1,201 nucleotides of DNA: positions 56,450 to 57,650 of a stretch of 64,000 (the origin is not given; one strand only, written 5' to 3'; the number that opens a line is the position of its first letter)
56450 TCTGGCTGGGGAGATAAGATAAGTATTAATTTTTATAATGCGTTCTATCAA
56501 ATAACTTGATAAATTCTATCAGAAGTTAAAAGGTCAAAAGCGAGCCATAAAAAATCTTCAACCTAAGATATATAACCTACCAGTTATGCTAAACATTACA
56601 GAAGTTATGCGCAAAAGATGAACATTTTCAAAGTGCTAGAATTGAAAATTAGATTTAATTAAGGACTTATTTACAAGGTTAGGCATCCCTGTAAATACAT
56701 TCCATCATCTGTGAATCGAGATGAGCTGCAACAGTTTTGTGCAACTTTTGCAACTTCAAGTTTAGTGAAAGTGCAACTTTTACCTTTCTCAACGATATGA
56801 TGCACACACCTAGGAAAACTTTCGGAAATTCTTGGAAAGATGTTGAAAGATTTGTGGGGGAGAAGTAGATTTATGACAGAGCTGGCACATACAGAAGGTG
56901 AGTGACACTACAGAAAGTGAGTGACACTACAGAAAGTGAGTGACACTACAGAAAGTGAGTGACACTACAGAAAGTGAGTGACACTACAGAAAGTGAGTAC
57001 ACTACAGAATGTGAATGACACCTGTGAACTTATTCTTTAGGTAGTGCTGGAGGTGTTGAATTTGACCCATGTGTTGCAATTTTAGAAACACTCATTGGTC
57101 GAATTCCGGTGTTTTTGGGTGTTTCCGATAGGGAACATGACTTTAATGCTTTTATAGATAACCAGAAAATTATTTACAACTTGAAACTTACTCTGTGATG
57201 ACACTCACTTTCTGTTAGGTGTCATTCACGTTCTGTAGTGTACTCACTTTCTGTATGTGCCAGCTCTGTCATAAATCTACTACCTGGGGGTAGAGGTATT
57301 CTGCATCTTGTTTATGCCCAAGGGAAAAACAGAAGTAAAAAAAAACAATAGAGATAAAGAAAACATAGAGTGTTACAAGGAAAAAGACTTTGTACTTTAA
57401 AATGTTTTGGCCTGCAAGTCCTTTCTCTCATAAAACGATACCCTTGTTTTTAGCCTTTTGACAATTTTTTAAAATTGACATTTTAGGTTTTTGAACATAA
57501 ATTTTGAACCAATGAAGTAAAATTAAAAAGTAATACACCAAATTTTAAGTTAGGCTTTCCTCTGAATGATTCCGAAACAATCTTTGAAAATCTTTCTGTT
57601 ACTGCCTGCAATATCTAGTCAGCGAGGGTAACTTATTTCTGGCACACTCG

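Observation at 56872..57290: MITE insertion captured with its paralogous empty site inside the same window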

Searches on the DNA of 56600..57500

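Call 37: search_rna_families(source=window, start=56600, end=57500, threshold=evalue, max_evalue=1)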
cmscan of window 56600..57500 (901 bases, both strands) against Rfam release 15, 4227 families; matches with E-value up to 1: 0.
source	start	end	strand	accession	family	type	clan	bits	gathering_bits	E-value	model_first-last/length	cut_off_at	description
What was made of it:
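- There is no Rfam match (call 37).
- Tried and rejected: Rfam gave no match in 56600-57500 (call 37).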

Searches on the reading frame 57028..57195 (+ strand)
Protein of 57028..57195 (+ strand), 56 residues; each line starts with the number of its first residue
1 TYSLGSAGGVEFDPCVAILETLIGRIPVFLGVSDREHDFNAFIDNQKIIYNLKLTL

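Call 21: find_homologous_proteins(query=window:57028-57195:+, max_evalue=10)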
Query seq(56 aa): no candidate shares three 5-residue words with the query. No homologue found.
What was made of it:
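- Tried and rejected: A protein search with the 56-codon open frame of the core, hoping for ORFs called on Clytia read assemblies, found no candidates (call 21).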
